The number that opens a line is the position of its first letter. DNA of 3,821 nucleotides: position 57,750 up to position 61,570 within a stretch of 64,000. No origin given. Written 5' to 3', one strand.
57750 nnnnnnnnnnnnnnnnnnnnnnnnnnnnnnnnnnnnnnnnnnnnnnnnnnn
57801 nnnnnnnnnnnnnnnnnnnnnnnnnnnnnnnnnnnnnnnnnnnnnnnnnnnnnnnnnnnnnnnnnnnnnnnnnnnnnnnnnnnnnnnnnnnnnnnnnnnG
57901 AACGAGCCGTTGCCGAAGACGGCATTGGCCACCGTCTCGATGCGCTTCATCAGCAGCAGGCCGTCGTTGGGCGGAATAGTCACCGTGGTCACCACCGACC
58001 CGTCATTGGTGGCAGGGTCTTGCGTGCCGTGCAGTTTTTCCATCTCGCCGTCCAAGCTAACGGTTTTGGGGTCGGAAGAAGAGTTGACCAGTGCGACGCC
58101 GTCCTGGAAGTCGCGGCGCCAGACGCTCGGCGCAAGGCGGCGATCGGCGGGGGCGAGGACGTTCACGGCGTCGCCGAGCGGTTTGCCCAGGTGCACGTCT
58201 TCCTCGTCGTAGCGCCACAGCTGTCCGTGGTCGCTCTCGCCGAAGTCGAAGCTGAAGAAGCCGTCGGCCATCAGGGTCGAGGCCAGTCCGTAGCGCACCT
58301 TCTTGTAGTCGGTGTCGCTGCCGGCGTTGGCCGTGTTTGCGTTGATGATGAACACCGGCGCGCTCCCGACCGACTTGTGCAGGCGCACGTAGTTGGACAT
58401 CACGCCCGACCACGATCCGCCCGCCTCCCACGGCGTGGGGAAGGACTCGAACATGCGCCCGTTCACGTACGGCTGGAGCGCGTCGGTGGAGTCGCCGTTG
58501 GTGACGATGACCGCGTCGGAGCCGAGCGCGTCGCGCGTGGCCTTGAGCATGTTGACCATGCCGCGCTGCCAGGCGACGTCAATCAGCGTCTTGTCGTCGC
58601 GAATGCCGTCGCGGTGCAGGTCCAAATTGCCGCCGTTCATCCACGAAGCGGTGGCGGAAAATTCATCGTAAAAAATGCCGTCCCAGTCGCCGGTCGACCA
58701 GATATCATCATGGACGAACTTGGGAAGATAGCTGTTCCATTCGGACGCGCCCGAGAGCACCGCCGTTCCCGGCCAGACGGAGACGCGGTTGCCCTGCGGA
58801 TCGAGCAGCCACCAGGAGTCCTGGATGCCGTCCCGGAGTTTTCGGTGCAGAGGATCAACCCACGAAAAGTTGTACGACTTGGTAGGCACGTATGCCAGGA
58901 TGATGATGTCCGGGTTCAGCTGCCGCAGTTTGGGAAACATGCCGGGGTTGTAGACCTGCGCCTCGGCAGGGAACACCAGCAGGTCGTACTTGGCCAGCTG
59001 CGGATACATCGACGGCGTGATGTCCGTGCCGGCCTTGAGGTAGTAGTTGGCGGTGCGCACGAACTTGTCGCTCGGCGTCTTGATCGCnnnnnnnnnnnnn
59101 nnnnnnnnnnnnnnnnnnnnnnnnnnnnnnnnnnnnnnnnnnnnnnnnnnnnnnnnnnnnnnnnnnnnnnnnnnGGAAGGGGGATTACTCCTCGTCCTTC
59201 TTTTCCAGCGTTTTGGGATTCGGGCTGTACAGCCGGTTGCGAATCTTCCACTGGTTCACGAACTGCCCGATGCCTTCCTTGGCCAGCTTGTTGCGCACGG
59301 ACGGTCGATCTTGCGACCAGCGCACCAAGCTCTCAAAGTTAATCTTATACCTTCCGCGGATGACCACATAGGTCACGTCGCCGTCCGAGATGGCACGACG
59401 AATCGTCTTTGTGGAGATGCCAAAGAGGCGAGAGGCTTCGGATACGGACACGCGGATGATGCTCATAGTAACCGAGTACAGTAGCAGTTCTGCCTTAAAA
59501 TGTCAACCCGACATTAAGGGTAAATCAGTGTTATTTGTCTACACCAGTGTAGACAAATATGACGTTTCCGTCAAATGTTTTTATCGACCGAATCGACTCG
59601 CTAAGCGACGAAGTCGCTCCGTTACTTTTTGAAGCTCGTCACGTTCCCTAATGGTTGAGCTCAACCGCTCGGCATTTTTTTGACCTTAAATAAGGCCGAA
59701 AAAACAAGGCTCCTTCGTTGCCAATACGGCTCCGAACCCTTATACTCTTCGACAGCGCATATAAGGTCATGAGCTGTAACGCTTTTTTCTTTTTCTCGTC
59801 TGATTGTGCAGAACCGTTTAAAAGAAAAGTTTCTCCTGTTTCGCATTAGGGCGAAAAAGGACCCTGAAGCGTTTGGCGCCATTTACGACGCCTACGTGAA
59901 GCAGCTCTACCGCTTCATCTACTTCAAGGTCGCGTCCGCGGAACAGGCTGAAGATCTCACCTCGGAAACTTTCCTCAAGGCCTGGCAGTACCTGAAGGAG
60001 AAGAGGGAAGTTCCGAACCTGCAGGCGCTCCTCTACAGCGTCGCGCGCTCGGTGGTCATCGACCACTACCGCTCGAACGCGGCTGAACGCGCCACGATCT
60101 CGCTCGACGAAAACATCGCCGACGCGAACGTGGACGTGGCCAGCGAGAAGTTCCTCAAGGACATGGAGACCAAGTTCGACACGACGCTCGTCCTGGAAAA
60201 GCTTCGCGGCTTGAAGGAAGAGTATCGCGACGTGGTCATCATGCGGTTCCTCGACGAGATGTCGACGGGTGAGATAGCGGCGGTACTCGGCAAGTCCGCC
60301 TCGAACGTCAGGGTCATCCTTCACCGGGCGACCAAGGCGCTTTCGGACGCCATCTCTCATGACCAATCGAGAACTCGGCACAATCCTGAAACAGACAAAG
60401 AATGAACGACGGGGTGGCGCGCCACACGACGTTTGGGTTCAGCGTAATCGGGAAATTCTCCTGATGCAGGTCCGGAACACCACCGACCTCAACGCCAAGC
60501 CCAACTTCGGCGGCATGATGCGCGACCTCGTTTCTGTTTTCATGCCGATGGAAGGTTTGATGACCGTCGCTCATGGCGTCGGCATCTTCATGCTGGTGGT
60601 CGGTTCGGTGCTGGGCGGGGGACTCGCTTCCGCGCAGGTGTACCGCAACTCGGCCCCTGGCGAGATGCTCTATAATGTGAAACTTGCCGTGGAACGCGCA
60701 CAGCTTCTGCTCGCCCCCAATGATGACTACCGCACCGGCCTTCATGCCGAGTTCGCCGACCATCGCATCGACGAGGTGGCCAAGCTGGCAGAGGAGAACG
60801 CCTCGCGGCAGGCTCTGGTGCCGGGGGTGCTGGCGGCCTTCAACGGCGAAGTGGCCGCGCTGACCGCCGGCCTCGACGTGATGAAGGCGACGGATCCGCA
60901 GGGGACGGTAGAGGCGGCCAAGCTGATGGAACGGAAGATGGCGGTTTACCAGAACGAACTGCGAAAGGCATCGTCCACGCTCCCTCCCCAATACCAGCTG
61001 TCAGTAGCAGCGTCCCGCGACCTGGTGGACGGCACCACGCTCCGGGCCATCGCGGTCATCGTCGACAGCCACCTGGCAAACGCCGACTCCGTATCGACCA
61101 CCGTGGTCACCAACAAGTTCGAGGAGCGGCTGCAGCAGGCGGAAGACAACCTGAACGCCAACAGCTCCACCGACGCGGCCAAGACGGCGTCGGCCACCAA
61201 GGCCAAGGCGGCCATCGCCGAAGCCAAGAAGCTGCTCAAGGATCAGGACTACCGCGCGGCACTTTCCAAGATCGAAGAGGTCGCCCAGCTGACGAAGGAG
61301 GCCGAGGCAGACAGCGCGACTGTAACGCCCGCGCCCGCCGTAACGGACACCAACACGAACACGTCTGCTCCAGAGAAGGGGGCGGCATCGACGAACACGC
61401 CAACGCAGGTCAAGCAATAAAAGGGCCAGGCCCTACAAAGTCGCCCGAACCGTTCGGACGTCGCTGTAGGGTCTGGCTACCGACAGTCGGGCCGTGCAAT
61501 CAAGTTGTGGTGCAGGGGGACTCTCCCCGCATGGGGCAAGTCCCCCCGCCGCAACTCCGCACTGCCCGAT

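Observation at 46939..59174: Compact surface-glycan / glycoprotein locus with unusual non-enzymatic members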

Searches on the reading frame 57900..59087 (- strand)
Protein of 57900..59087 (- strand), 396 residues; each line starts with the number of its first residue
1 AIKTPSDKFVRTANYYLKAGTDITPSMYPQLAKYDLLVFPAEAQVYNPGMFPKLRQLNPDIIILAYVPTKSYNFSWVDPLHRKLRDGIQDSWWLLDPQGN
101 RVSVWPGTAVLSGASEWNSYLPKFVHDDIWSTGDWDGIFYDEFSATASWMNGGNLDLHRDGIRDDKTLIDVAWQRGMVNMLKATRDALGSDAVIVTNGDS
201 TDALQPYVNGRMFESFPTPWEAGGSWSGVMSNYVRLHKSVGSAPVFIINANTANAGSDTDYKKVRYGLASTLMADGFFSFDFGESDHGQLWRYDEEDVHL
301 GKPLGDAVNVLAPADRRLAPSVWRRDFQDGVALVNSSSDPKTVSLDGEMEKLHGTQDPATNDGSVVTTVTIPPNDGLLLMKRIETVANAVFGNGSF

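Call 54: search_solved_structures(query=A3, max_evalue=1, show_alignments=5)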
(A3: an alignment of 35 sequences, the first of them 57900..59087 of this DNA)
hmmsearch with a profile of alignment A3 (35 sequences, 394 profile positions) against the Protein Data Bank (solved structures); distinct sequences matched with E-value up to 1: 12.
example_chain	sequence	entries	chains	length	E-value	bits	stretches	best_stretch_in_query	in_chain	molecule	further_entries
8rg5_A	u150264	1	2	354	1e-10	44.1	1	49-309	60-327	Glycoside-hydrolase family GH114 TIM-barrel domain-containing protein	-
8rg3_A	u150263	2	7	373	1.2e-10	43.9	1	49-309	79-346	Glycoside-hydrolase family GH114 TIM-barrel domain-containing protein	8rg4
9jom_A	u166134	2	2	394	6.5e-10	41.5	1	49-322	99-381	Glycoside-hydrolase family GH114 TIM-barrel domain-containing protein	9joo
8ya6_A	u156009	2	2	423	1.7e-09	40.1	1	19-343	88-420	endo-1,3-fucanase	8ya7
9f9v_A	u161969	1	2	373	1.9e-08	36.7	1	47-342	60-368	Putative secreted protein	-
9nhf_A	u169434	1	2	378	6e-08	35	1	48-343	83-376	Glycosyl hydrolase-like family 15 (GHL15) protein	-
9jos_A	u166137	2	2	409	0.00075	21.5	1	50-342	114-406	Glycoside-hydrolase family GH114 TIM-barrel domain-containing protein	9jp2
9jp3_A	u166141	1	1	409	0.0084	18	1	170-342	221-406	Glycoside-hydrolase family GH114 TIM-barrel domain-containing protein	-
9nvv_b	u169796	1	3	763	0.29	12.9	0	159-201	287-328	HIV envelope gp120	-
1p1z_D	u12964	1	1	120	0.59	12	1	122-158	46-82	LY49-C antigen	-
1ja3_A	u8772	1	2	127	0.6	11.9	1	122-156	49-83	MHC class I recognition receptor Ly49I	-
5j6g_G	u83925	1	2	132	0.71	11.7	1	122-158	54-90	Killer cell lectin-like receptor 3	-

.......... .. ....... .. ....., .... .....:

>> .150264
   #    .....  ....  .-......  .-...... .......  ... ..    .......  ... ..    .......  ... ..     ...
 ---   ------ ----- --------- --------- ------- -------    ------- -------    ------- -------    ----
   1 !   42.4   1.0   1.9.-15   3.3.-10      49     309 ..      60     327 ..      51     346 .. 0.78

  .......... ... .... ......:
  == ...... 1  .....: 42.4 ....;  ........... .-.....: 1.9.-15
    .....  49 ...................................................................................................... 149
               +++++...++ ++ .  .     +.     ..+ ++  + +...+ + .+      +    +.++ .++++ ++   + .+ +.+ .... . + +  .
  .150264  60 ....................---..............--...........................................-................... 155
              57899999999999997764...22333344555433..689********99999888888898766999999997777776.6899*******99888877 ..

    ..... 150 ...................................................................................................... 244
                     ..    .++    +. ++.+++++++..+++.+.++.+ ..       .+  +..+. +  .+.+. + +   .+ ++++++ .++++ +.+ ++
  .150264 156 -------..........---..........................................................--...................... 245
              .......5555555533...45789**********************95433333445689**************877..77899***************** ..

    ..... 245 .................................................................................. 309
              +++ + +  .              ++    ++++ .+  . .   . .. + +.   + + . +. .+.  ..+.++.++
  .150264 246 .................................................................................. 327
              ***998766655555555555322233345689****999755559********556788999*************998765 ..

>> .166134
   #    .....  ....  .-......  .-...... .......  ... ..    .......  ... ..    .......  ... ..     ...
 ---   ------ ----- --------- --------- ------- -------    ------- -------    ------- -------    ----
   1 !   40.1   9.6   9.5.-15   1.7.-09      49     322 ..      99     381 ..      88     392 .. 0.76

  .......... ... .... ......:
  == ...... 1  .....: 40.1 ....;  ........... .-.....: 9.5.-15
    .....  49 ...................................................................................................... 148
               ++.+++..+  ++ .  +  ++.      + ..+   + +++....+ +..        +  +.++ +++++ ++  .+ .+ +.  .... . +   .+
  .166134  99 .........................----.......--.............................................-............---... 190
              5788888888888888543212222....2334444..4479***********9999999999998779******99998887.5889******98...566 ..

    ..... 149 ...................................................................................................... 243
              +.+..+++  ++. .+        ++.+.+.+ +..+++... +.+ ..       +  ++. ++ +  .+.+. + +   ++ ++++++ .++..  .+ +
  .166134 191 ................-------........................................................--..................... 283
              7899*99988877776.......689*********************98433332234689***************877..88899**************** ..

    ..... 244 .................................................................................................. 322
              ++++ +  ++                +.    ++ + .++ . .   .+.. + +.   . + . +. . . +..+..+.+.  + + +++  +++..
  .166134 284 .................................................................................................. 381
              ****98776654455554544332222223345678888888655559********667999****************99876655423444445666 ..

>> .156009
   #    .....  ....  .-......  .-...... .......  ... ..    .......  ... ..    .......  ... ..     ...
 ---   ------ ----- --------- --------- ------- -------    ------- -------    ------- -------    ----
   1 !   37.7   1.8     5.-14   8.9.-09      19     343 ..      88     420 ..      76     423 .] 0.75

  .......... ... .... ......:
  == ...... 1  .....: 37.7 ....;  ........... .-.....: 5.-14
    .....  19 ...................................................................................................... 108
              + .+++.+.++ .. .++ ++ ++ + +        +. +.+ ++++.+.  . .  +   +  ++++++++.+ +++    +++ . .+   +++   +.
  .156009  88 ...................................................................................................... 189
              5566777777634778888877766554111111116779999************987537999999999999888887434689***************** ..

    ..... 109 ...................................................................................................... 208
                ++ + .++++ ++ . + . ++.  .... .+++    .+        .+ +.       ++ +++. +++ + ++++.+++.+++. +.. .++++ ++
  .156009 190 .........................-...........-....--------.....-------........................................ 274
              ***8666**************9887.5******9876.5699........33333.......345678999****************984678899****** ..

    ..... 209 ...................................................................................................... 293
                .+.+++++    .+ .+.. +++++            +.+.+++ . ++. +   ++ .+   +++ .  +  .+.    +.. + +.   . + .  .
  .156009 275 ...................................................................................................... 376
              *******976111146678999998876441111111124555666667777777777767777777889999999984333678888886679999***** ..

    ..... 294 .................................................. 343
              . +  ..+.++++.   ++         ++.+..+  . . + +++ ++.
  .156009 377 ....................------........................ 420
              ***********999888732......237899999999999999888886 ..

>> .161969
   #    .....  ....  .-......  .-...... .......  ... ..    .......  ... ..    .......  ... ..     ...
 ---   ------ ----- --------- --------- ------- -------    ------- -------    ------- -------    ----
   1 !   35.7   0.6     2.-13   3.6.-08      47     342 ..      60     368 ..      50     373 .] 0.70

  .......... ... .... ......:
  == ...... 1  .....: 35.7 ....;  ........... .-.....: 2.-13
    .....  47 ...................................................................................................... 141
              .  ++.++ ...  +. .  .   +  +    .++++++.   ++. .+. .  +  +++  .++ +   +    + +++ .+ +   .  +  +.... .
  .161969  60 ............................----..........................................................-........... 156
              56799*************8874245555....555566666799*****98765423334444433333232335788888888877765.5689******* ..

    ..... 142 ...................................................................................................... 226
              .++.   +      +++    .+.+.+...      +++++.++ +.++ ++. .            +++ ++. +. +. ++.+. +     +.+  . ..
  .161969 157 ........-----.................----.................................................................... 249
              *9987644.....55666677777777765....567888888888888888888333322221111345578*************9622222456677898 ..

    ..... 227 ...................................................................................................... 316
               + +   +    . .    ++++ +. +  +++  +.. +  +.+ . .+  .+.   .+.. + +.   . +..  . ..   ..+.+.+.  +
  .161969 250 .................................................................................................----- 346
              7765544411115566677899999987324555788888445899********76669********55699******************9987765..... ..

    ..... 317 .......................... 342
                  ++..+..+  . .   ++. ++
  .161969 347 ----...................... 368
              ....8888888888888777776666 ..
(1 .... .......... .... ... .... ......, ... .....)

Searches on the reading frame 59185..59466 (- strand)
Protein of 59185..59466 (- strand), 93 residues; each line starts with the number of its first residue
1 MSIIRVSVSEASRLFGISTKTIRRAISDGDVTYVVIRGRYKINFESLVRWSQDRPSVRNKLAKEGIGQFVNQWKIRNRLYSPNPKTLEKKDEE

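Call 77: search_protein_families(library=pfam, proteins=[window:59185-59466:-], max_evalue=0.001)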
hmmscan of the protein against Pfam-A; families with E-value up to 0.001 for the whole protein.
window:59185-59466:- (93 aa): 3 families
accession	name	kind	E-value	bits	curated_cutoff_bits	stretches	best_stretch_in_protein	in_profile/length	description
PF12728.13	HTH_17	-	8.5e-08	32.8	27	1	7-50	3-46/51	Helix-turn-helix domain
PF08220.18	HTH_DeoR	-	0.0003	20.9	21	1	6-37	15-46/57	DeoR-like helix-turn-helix domain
PF13542.12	HTH_Tnp_ISL3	-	0.00076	19.3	27.4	0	7-28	28-49/51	Helix-turn-helix domain of transposase family ISL3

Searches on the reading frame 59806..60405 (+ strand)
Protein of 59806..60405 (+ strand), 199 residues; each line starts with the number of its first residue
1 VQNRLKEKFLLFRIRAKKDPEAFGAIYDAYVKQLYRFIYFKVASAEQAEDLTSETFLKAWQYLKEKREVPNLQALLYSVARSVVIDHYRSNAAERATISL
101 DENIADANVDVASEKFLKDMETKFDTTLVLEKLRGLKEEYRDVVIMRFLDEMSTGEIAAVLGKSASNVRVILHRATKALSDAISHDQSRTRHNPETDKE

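Call 9: search_protein_families(library=pfam, proteins=[window:59806-60405:+], max_evalue=0.001)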
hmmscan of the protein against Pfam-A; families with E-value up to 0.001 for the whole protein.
window:59806-60405:+ (199 aa): 4 families
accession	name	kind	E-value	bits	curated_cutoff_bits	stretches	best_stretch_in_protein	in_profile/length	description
PF08281.18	Sigma70_r4_2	-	1.3e-13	50.8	25.7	1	129-179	4-54/54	Sigma-70, region 4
PF04542.20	Sigma70_r2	-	4.6e-12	46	24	1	26-92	1-69/71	Sigma-70 region 2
PF04545.22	Sigma70_r4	-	2.8e-10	40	24.1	1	133-179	2-48/50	Sigma-70, region 4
PF07638.17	Sigma70_ECF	-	1.3e-05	25.6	21.1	1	26-174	22-174/185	ECF sigma factor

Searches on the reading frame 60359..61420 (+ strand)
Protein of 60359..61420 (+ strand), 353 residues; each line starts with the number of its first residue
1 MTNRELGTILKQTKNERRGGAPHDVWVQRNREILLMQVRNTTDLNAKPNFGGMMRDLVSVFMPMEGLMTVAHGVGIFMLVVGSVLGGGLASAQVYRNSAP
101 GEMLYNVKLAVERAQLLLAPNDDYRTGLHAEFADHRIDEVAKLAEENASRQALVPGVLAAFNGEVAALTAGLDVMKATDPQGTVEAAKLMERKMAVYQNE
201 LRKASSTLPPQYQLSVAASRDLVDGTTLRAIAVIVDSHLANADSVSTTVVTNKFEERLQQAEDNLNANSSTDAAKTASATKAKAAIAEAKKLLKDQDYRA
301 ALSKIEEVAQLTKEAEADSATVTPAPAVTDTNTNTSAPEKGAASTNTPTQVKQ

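Call 9: search_protein_families(library=pfam, proteins=[window:60359-61420:+], max_evalue=0.001)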
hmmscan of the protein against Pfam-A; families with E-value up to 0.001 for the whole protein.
window:60359-61420:+ (353 aa): 1 family
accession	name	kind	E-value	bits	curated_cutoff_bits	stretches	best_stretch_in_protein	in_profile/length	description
PF18915.5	DUF5667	-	4e-09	37.2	27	1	99-152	3-56/99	Domain of unknown function (DUF5667)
